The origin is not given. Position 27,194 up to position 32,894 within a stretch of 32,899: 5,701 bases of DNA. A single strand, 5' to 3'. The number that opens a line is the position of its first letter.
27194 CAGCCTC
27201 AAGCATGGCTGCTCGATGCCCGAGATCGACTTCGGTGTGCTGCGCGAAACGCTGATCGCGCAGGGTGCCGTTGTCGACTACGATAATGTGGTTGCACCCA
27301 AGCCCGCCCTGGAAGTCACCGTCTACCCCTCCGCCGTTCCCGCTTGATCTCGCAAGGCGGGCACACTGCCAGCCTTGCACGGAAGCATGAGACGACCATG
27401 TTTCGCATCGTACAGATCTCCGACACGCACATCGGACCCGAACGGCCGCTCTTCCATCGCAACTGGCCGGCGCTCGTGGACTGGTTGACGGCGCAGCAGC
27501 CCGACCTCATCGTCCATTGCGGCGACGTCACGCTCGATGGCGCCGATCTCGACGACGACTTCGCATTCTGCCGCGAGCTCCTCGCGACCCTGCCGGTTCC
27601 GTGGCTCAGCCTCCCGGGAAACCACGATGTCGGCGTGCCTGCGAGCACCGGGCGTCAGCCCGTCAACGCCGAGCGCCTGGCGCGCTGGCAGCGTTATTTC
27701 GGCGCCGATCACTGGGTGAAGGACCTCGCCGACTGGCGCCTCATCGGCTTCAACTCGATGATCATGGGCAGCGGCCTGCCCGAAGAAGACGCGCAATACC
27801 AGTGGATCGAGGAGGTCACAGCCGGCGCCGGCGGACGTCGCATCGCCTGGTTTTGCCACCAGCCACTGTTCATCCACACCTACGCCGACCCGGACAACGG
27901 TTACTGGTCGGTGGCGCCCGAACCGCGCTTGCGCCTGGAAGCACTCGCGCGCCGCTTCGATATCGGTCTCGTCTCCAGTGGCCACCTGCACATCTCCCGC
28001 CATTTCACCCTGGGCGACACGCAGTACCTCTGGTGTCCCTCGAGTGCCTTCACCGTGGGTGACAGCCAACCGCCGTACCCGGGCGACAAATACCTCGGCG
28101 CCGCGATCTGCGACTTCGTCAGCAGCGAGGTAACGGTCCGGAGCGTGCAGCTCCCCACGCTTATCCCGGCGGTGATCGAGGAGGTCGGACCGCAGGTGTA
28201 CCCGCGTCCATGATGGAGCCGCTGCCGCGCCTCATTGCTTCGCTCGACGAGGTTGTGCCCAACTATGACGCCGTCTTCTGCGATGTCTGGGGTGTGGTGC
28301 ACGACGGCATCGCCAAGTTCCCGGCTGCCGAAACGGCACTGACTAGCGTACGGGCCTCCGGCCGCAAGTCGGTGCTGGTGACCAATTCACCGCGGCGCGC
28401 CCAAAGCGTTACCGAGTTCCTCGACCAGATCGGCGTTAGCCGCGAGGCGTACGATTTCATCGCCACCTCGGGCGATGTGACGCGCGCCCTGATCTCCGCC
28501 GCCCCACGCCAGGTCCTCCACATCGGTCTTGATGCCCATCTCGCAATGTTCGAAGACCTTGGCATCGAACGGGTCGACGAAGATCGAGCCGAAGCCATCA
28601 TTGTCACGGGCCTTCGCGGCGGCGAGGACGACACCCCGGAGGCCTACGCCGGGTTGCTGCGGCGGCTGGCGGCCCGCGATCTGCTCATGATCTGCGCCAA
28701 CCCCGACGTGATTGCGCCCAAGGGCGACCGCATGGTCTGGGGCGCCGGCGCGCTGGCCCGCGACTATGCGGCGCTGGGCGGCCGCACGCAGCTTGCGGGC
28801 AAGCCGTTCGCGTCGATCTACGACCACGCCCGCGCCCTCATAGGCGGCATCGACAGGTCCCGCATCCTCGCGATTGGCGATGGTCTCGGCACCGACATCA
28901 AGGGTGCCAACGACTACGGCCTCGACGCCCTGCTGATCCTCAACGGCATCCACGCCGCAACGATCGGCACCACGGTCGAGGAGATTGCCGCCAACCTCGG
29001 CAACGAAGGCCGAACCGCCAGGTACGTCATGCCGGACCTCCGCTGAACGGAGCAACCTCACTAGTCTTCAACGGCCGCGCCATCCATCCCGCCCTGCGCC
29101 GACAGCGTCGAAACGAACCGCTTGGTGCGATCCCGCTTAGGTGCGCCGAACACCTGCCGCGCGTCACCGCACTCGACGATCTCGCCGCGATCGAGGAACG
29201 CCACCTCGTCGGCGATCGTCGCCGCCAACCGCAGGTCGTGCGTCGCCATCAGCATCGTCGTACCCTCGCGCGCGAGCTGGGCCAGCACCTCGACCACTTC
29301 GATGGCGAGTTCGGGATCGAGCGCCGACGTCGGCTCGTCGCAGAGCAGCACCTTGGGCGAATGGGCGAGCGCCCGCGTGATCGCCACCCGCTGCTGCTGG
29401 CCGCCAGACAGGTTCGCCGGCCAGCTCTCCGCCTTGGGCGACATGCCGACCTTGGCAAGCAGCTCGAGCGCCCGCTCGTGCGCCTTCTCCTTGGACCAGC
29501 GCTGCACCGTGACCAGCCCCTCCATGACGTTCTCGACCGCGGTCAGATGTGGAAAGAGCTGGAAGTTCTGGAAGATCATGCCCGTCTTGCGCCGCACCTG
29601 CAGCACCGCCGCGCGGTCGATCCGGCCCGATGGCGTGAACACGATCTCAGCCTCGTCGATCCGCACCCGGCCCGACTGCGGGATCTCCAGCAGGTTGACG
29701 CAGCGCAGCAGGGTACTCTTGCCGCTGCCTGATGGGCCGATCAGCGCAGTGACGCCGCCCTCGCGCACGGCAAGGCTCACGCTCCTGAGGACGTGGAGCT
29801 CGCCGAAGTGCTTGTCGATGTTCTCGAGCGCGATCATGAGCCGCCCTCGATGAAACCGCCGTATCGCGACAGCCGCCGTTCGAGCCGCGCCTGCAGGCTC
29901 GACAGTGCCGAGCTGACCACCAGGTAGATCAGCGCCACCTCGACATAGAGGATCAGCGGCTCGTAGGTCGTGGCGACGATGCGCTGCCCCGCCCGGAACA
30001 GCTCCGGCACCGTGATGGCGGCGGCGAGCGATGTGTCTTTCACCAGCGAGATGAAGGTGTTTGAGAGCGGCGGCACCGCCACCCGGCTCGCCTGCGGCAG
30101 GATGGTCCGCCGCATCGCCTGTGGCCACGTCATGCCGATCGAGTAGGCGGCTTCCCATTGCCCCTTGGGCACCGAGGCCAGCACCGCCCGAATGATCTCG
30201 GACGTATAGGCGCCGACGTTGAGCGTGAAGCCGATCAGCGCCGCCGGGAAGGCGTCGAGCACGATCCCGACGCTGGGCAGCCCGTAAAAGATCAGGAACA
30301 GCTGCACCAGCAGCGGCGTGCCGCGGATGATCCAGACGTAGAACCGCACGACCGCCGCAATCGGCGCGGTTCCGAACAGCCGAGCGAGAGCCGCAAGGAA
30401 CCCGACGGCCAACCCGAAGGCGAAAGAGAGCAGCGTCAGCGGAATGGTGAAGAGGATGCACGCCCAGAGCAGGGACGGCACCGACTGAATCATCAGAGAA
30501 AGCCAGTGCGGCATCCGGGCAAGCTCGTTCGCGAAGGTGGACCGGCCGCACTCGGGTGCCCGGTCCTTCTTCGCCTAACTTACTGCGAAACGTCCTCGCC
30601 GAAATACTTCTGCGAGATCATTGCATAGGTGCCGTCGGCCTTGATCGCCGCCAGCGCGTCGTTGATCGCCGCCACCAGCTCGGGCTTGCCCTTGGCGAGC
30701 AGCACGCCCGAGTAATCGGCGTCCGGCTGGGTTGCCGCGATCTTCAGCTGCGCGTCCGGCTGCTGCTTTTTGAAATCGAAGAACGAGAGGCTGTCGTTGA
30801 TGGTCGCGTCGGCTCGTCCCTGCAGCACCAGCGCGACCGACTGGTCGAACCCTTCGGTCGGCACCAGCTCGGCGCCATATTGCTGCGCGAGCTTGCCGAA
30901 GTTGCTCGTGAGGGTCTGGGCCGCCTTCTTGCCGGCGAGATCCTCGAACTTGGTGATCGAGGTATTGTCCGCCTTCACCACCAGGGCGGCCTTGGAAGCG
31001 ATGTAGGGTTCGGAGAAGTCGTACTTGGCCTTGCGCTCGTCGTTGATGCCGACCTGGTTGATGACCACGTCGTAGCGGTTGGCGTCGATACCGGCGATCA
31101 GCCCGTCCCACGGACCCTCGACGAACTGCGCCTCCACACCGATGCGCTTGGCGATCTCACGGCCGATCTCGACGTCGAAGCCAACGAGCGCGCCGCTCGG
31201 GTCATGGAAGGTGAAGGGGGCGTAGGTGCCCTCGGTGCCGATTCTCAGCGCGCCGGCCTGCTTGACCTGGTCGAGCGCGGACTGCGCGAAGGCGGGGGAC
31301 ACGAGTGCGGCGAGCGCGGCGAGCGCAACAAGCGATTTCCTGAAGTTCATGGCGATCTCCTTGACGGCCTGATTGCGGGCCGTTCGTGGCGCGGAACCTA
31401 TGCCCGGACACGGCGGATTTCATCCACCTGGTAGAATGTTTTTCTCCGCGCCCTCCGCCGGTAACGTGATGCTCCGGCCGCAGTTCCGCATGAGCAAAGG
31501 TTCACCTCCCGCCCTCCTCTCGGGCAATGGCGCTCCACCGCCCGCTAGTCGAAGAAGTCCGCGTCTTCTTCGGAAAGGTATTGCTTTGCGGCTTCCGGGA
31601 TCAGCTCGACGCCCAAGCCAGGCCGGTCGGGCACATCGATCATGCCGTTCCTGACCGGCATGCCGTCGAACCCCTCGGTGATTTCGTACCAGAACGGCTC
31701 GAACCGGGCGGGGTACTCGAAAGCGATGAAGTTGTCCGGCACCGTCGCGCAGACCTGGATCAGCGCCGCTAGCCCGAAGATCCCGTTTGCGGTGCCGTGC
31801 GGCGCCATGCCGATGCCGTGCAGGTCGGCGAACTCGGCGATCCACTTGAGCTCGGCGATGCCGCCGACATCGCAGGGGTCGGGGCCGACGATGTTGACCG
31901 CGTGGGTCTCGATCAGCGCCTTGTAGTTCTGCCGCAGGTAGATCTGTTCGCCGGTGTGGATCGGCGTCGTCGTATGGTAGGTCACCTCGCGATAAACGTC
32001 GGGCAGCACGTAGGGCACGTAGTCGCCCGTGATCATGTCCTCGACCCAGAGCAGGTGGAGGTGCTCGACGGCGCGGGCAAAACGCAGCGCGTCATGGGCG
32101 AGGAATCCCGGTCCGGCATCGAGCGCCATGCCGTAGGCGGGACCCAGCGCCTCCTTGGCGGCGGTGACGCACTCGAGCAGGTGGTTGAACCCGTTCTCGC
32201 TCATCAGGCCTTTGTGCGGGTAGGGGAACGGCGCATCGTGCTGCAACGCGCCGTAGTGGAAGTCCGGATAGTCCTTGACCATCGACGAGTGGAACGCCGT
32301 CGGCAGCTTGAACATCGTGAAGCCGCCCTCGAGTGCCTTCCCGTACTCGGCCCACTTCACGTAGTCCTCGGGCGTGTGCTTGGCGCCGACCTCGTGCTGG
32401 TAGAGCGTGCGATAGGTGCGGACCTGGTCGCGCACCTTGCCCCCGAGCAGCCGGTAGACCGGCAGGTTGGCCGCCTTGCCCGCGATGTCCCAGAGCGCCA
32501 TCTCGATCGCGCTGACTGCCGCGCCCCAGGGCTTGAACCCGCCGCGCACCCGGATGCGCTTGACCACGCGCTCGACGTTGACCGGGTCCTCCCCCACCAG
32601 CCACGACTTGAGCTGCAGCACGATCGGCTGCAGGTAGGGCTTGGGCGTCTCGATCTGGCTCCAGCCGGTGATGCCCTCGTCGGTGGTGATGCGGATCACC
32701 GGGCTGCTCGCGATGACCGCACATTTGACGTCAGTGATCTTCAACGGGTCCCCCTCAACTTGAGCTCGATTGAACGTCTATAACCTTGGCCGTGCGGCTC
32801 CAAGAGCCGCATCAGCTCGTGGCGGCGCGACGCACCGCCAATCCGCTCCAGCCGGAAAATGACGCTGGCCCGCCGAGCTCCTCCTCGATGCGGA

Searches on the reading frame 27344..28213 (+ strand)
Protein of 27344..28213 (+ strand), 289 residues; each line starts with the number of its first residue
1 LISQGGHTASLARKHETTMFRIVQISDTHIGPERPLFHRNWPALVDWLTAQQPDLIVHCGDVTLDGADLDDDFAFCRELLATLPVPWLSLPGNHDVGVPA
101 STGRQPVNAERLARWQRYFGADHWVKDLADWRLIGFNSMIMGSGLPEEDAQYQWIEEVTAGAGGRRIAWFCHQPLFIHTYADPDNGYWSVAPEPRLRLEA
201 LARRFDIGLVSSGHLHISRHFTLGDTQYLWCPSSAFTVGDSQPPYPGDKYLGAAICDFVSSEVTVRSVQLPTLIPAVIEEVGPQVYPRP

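Call 9: search_protein_families(library=pfam, proteins=[window:27344-28213:+], max_evalue=0.00001)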
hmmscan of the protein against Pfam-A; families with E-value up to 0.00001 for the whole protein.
window:27344-28213:+ (289 aa): 2 families
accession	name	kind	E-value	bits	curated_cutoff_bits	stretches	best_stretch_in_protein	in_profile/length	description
PF00149.33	Metallophos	-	2.2e-15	58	21.5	1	20-217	1-190/191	Calcineurin-like phosphoesterase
PF12850.12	Metallophos_2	-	7.5e-06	26.5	27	0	21-136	2-60/154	Calcineurin-like phosphoesterase superfamily domain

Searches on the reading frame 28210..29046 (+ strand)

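Call 9: search_protein_families(library=pfam, proteins=[window:28210-29046:+], max_evalue=0.00001)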
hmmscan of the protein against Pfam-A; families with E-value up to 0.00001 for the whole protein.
window:28210-29046:+ (278 aa): 3 families
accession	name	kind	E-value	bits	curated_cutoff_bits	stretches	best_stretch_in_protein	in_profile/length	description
PF13344.12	Hydrolase_6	-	2.5e-15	56.8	27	1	22-120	1-101/101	Haloacid dehalogenase-like hydrolase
PF13242.12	Hydrolase_like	-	1e-11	45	22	1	196-251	2-56/75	HAD-hyrolase-like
PF00702.32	Hydrolase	-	1.2e-07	32.7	26.4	1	19-235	1-189/191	haloacid dehalogenase-like hydrolase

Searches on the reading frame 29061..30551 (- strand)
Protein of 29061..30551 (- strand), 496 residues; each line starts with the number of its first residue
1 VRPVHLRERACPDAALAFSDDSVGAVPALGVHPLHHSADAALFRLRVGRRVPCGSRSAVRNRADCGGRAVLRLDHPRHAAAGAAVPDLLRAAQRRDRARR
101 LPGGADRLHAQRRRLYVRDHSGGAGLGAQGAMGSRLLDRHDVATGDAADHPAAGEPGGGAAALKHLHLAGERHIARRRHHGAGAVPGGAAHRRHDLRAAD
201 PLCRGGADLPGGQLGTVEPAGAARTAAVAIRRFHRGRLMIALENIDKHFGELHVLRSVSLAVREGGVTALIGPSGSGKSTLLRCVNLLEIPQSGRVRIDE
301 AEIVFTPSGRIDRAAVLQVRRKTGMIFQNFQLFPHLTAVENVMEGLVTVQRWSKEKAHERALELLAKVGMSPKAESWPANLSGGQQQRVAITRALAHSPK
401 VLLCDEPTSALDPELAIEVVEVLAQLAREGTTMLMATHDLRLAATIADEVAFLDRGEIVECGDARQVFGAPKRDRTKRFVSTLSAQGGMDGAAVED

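Call 9: search_protein_families(library=pfam, proteins=[window:29061-30551:-], max_evalue=0.00001)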
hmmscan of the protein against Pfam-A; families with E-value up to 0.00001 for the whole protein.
window:29061-30551:- (496 aa): 2 families
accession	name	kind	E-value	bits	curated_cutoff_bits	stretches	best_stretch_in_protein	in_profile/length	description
PF00005.33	ABC_tran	-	1.4e-34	120.1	25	1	255-409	1-137/137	ABC transporter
PF13304.12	AAA_21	-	1e-12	49.2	27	0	388-442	245-302/304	AAA domain, putative AbiEii toxin, Type IV TA system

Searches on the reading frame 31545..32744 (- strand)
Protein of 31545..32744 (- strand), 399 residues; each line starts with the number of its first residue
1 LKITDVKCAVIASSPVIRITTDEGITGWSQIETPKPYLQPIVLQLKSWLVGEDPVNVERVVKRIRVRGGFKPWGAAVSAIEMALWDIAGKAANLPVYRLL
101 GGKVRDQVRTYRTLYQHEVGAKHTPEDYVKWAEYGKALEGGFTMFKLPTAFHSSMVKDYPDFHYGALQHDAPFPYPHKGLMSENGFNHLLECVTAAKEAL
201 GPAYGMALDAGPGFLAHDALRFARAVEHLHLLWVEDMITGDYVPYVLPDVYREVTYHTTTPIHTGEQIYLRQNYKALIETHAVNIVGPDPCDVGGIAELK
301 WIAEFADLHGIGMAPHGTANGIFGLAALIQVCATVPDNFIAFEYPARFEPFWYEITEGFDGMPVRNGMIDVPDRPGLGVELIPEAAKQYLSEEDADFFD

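Call 54: search_protein_families(library=ncbifam, proteins=[window:31545-32744:-], max_evalue=1e-10)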
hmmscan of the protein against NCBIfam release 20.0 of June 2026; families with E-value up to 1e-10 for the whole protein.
window:31545-32744:- (399 aa): 9 families
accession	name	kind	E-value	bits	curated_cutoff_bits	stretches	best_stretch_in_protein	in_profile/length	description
NF010624.0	PRK14017.1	equivalog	1.6e-50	172.3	311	2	186-385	160-356/382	galactonate dehydratase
NF043051.1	ManoateDhtManD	equivalog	3.7e-40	138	550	1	1-390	1-384/403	D-mannonate dehydratase ManD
NF011654.0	PRK15072.1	subfamily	7.2e-38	130.5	430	1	2-390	2-385/404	D-galactonate dehydratase family protein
NF040790.2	glucon_galact_dh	equivalog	4.3e-36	124.6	750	2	157-382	147-362/390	bifunctional D-gluconate/D-galactonate dehydratase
NF047820.1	TalGalacDh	equivalog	1.4e-28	99.9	500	1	190-386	183-361/371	L-talarate/galactarate dehydratase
NF040866.1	AraD_Arch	equivalog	1.5e-28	99.8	650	1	188-389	178-369/372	arabinonate dehydratase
NF011968.0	PRK15440.1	equivalog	2.9e-26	92.3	393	1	181-385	187-387/395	L-rhamnonate dehydratase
NF043002.1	HProlDhtase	equivalog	8.5e-22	77.5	500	1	12-119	31-144/366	cis-3-hydroxy-L-proline dehydratase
TIGR02534.1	mucon_cyclo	subfamily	7.9e-14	51.5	334.95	0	37-114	69-137/368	muconate/chloromuconate family cycloisomerase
